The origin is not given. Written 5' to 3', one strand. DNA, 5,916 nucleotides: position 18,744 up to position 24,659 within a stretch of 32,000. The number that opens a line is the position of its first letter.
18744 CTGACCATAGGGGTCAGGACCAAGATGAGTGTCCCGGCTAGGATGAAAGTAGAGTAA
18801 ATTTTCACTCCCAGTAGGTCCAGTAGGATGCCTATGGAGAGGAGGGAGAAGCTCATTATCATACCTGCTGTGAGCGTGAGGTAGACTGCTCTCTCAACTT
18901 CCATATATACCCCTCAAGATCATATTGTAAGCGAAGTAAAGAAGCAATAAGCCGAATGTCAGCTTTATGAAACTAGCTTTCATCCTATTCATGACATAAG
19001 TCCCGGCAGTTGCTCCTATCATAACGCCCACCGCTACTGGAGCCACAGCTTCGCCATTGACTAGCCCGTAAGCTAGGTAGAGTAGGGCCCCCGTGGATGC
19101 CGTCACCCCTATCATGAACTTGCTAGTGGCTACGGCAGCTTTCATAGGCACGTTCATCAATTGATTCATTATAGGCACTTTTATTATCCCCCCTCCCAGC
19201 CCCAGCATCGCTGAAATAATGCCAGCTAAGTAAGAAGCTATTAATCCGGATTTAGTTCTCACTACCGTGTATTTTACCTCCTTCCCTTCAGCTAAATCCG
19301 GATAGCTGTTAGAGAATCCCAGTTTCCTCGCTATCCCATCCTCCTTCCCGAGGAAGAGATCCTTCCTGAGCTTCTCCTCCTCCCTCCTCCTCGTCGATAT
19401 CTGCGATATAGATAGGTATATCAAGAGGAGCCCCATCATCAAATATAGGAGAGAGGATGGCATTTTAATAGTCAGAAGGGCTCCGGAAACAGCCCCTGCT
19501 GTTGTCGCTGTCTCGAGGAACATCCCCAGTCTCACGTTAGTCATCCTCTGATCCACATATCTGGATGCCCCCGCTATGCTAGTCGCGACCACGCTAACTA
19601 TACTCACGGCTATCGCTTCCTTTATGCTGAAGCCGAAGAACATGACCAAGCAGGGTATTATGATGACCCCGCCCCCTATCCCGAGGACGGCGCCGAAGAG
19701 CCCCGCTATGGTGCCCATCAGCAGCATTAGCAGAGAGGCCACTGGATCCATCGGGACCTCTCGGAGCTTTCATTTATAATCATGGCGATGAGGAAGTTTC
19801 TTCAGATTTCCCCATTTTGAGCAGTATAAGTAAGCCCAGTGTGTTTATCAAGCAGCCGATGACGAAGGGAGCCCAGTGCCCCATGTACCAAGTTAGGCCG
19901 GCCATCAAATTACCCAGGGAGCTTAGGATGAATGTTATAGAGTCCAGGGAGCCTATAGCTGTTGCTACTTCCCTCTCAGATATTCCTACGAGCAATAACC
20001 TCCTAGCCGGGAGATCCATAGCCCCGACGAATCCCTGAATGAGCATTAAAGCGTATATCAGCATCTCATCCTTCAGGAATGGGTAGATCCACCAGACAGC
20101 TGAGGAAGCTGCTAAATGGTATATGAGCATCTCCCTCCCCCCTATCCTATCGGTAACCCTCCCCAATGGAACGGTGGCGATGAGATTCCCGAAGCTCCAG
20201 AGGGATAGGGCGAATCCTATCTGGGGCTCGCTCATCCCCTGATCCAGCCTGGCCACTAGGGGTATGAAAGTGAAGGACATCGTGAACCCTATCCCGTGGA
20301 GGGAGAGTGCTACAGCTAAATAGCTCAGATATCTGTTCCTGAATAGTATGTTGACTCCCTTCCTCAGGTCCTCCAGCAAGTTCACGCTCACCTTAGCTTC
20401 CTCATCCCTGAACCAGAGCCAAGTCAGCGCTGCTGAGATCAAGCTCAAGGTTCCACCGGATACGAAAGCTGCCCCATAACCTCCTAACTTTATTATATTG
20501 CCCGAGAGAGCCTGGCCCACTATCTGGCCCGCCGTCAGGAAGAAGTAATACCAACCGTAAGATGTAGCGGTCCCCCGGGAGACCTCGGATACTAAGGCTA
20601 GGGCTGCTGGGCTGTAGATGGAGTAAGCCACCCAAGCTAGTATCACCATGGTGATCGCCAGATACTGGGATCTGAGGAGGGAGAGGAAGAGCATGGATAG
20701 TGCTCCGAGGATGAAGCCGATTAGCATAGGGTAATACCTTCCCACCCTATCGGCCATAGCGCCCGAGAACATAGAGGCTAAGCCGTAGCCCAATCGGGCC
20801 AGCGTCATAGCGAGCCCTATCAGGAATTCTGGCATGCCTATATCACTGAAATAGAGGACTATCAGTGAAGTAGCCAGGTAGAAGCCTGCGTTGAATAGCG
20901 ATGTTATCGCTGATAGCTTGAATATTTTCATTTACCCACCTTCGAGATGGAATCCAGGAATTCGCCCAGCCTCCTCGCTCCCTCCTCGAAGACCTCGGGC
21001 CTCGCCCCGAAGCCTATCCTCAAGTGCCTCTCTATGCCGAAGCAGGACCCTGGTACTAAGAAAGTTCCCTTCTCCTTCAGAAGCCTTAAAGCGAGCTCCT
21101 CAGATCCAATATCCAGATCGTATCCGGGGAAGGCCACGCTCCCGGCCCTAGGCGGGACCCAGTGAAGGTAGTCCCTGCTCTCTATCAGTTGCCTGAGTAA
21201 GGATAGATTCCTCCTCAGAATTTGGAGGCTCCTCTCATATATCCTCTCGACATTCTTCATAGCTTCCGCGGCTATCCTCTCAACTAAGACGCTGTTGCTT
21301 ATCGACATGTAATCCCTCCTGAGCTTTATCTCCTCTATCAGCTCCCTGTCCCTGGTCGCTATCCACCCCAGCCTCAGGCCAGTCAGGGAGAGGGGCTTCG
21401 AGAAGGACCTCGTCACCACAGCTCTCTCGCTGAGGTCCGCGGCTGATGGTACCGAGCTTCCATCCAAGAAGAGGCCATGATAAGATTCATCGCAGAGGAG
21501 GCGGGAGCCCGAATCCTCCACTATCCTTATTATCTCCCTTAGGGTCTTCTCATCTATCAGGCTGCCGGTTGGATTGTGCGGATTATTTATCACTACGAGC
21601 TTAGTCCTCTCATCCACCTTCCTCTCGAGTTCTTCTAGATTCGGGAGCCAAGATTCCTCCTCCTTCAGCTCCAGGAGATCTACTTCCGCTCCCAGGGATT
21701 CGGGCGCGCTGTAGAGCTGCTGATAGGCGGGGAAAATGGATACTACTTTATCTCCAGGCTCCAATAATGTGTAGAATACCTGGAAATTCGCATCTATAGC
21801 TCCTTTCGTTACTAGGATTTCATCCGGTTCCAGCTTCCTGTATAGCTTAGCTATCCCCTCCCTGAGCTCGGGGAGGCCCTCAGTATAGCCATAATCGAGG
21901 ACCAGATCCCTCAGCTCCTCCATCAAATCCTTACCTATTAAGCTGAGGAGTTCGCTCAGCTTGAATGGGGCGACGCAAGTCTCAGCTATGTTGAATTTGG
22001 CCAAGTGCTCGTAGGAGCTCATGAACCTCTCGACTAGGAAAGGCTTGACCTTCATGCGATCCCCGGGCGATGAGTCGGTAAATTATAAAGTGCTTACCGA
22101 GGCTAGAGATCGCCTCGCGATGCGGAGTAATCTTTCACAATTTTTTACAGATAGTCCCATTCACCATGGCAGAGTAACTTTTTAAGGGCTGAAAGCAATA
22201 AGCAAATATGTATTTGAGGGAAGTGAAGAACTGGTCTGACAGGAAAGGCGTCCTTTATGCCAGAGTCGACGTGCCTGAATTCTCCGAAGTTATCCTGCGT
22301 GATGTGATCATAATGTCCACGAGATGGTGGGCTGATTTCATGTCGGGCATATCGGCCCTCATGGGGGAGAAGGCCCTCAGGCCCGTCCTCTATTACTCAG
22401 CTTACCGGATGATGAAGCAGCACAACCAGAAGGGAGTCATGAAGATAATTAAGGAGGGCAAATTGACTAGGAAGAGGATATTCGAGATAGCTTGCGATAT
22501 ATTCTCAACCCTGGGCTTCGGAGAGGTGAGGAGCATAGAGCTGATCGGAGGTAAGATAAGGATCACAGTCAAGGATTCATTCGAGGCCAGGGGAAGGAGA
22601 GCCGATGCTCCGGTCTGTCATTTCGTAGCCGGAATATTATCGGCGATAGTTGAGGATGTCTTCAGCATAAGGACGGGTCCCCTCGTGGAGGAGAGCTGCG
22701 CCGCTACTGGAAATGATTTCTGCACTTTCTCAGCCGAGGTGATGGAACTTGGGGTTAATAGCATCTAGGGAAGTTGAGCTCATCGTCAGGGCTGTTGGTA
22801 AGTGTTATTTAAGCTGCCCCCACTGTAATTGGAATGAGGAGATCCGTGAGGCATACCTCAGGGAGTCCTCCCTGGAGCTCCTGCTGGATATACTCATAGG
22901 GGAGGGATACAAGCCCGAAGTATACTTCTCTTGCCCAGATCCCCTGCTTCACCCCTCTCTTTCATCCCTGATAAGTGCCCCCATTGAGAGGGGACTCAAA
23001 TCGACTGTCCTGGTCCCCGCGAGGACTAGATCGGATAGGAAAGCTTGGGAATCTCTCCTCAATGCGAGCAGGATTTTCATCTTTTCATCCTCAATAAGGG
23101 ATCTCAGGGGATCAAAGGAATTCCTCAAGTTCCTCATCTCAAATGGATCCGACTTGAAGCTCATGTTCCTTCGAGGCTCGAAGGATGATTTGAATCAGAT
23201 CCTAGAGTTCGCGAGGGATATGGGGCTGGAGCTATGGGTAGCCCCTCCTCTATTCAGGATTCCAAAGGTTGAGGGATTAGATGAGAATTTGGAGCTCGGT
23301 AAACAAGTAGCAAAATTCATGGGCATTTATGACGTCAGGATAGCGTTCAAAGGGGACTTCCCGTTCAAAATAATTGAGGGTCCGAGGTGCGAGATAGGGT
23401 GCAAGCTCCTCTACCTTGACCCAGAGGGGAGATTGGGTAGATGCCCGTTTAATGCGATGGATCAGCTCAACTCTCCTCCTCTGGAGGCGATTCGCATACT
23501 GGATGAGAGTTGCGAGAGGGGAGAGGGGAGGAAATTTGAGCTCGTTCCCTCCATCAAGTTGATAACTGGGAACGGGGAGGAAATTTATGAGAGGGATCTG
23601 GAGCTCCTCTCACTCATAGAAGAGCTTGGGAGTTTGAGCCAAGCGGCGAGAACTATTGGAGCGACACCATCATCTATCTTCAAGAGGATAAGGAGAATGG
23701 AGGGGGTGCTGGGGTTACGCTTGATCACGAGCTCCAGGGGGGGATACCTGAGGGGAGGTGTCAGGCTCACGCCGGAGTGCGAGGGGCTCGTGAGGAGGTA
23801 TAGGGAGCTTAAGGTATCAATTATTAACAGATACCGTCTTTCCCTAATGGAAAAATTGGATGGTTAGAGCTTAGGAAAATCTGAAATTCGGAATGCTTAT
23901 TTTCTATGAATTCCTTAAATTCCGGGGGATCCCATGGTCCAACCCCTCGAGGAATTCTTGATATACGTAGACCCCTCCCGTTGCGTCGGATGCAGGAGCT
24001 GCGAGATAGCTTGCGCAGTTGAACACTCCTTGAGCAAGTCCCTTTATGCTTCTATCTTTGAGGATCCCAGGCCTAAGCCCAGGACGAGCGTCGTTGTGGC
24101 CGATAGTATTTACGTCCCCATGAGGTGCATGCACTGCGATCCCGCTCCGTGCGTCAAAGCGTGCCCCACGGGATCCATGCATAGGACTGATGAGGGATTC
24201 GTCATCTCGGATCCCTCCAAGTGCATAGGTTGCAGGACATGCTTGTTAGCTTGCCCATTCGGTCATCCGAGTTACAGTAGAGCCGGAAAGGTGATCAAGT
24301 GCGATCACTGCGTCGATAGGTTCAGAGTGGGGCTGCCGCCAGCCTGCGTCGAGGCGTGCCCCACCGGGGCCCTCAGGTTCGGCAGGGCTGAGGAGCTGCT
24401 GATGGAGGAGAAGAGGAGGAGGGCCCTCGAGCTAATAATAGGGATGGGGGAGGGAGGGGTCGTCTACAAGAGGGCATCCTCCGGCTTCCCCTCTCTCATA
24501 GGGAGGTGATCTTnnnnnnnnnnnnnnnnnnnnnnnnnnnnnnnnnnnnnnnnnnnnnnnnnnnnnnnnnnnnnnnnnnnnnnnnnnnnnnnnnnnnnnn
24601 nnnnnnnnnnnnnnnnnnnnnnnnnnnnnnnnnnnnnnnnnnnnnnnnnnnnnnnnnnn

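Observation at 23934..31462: Ni-CO dehydrogenase genes in one operon with an HdrA-MvhD/Fd-HdrC-HdrB module; no hydrogenase or ACS visible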

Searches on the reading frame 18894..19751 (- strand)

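Call 37: search_protein_families(library=pfam, proteins=[window:18894-19751:-], max_evalue=0.0001)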
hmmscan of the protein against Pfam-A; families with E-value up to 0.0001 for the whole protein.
window:18894-19751:- (285 aa): 1 family
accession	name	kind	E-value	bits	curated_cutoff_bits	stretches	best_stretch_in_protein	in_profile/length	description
PF01925.25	TauE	-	8.2e-46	157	32.6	1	10-277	2-237/237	Sulfite exporter TauE/SafE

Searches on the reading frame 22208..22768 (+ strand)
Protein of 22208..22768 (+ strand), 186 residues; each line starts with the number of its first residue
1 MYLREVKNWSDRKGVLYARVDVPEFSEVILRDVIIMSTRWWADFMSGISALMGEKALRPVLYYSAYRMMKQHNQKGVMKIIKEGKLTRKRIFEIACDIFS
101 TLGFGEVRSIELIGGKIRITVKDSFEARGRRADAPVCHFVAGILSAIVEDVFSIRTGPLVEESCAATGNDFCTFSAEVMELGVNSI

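Call 3: search_protein_families(library=pfam, proteins=[window:22208-22768:+], max_evalue=0.01)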
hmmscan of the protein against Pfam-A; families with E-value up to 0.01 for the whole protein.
window:22208-22768:+ (186 aa): 1 family
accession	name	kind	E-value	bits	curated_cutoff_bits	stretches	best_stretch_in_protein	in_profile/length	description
PF02830.23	V4R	-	6.3e-10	39.4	31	1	118-177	2-61/62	V4R domain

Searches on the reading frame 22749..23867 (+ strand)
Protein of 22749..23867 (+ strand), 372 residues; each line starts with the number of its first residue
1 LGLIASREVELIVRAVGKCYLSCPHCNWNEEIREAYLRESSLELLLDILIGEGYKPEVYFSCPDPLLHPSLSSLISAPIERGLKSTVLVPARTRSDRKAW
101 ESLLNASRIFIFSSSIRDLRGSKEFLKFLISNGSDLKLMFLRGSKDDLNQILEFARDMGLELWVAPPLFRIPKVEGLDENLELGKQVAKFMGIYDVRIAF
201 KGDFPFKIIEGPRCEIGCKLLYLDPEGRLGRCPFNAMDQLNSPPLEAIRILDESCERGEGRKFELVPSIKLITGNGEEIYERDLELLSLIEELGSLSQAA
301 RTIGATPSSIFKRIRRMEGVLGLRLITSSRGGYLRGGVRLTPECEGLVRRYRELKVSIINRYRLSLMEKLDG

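Call 3: search_protein_families(library=pfam, proteins=[window:22749-23867:+], max_evalue=0.01)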
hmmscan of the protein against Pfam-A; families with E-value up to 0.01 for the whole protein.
window:22749-23867:+ (372 aa): 1 family
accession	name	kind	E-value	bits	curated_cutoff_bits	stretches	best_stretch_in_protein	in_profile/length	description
PF00126.33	HTH_1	-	2.7e-10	40.5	26.6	1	282-345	2-60/60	Bacterial regulatory helix-turn-helix protein, lysR family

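Call 73: search_protein_families(library=ncbifam, proteins=[window:22749-23867:+], max_evalue=0.00001)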
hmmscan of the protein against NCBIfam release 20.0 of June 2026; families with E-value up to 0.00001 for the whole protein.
window:22749-23867:+ (372 aa): 1 family
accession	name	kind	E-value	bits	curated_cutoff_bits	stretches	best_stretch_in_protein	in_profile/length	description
TIGR00637.1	ModE_repress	subfamily_domain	1.5e-12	47.5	98.5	1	281-357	4-80/100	ModE molybdate transport repressor domain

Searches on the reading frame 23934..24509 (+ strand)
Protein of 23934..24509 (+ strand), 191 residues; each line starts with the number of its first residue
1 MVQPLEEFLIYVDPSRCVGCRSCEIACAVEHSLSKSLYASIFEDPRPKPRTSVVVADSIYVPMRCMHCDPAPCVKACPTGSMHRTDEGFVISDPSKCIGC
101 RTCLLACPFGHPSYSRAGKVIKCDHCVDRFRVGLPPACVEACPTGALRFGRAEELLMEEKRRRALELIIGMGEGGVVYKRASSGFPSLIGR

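Call 3: search_protein_families(library=pfam, proteins=[window:23934-24509:+], max_evalue=0.01)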
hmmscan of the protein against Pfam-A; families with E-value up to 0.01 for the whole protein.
window:23934-24509:+ (191 aa): 12 families
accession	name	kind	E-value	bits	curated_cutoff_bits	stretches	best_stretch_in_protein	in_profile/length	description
PF13247.11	Fer4_11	-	2.9e-23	82.4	26.2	1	58-151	3-99/100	4Fe-4S dicluster domain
PF00037.32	Fer4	-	2.4e-13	49.7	21.1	2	92-110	3-21/24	4Fe-4S binding domain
PF12837.12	Fer4_6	-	3.8e-13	49.1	25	2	90-110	2-22/24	4Fe-4S binding domain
PF12838.12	Fer4_7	-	5.6e-13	49.6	27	2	64-110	1-51/52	4Fe-4S dicluster domain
PF13187.11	Fer4_9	-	2.7e-12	46.9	27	3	96-146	1-51/52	4Fe-4S dicluster domain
PF12797.12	Fer4_2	-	7e-12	44.9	24.5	2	90-109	3-22/22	4Fe-4S binding domain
PF13237.11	Fer4_10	-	3.1e-10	40.3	25.5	3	90-143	2-53/53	4Fe-4S dicluster domain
PF12800.12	Fer4_4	-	2.7e-07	30.8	24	1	94-110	1-17/17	4Fe-4S binding domain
PF12798.12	Fer4_3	-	6.5e-06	27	27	0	97-110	1-14/15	4Fe-4S binding domain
PF13484.11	Fer4_16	-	1.4e-05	26.2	30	0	137-152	7-21/66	4Fe-4S double cluster binding domain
PF25160.1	LdpA_Fe-S-bd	-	2.8e-05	24.3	27.6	1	70-110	6-41/49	LdpA Fe-S cluster-binding domain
PF14697.11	Fer4_21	-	0.00014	22.3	35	0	64-109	7-53/59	4Fe-4S dicluster domain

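Call 63: search_solved_structures(query=window:23934-24509:+, max_evalue=0.00001)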
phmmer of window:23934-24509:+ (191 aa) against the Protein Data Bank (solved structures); distinct sequences matched with E-value up to 0.00001: 29.
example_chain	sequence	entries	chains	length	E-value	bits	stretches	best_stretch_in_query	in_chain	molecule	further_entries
2vpw_B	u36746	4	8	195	2.7e-29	105.5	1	8-154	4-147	NRFC PROTEIN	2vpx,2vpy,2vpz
6cz7_B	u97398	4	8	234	1.1e-27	100.2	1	11-117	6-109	4Fe-4S ferredoxin, iron-sulfur binding domain protein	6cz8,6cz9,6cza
9mqx_E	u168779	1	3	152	6.2e-27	97.8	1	9-162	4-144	Fe-S-cluster-containing hydrogenase subunit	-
1kqf_B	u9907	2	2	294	9.3e-26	93.9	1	11-175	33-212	FORMATE DEHYDROGENASE, NITRATE-INDUCIBLE, IRON-SULFUR SUBUNIT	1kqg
7qv7_B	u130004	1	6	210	1e-24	90.5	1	8-111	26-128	Hydrogen dependent carbon dioxide reductase subunit HycB4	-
7qv7_A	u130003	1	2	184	2e-23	86.3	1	46-115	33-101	Hydrogen dependent carbon dioxide reductase subunit HycB3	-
7z0s_B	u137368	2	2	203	2.4e-18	69.7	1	10-116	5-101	Formate hydrogenlyase subunit 2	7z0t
1h0h_B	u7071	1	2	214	3.9e-18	69.1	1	57-156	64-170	FORMATE DEHYDROGENASE SUBUNIT BETA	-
8c0z_C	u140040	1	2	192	8.1e-18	68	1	10-151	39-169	Iron-sulfur cluster-binding protein potential subunit of aldehyde oxidoreductase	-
4ydd_B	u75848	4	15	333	1e-17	67.7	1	59-154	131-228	DMSO reductase family type II enzyme, iron-sulfur subunit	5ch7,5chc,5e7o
1q16_B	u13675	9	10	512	2.6e-17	66.4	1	59-149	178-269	Respiratory nitrate reductase 1 beta chain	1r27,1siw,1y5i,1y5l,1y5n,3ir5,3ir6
8rc8_B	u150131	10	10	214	1.3e-16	64.1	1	10-162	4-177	Formate dehydrogenase, beta subunit, putative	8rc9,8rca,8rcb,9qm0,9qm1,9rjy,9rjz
30gj_B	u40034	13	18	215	1.4e-16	64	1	9-162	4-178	Formate dehydrogenase, beta subunit, putative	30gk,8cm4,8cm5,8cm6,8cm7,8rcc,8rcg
3egw_B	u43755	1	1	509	1.8e-16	63.6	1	59-149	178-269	Respiratory nitrate reductase 1 beta chain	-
6sdr_B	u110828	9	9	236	1.9e-16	63.6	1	9-162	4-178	Formate dehydrogenase, beta subunit, putative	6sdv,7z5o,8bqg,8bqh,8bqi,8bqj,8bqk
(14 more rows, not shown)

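Call 73: search_protein_families(library=ncbifam, proteins=[window:23934-24509:+], max_evalue=0.00001)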
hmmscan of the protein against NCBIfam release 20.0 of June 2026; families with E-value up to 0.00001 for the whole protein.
window:23934-24509:+ (191 aa): 29 families (the best 25 are shown)
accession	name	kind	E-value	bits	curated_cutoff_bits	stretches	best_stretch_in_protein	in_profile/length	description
TIGR02951.1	DMSO_dmsB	equivalog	2e-36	125.5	214.1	1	10-155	4-156/161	DMSO/selenate family reductase complex B subunit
NF008134.0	PRK10882.1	equivalog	4.8e-34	117.9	263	1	59-165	107-221/329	hydrogenase 2 operon protein HybA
TIGR01582.1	FDH-beta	equivalog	1.5e-31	109.5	334.7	1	64-162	92-192/283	formate dehydrogenase subunit beta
NF009408.0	PRK12769.1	equivalog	3.2e-30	104.9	1003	1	10-164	5-159/659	formate-dependent uric acid utilization protein AegA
NF045715.1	sulf_resp_HmcB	equivalog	4.5e-30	104.8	420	1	10-162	39-208/307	sulfate respiration complex iron-sulfur protein HmcB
NF011569.0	PRK14993.1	equivalog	8.7e-28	97.4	416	1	8-150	44-186/244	tetrathionate reductase subunit TtrB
NF041715.1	arsenate_red_ArrB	equivalog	1.2e-27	96.9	450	1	11-116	6-108/233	arsenate respiratory reductase iron-sulfur subunit ArrB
NF007658.0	PRK10330.1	equivalog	4.9e-27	94.6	260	1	9-165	4-173/181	electron transport protein HydN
NF009451.0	PRK12809.1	equivalog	1e-26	93.4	1154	1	10-154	5-141/639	formate-dependent uric acid utilization protein YgfT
NF045797.1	DsrO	equivalog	4.5e-24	85.2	200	1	57-151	95-201/235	sulfate reduction electron transfer complex DsrMKJOP subunit DsrO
TIGR03149.1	cyt_nit_nrfC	equivalog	2.4e-22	79.4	377.6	1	12-153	43-185/225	cytochrome c nitrite reductase Fe-S protein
NF038355.1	FDH3_beta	equivalog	1e-21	77.8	240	1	10-120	5-109/180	formate dehydrogenase FDH3 subunit beta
NF045766.1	PhenlGlyoxDHPadI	equivalog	1.6e-19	70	700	1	10-157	7-143/443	NADH-dependent phenylglyoxylate dehydrogenase subunit beta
TIGR03478.1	DMSO_red_II_bet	subfamily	3.8e-18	65.5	480.7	1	59-150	125-218/321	DMSO reductase family type II enzyme, iron-sulfur subunit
NF041782.1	mnquin_red_QrcC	equivalog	1.6e-14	54.1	400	1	11-110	4-114/239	menaquinone reductase iron-sulfur cluster-binding subunit QrcC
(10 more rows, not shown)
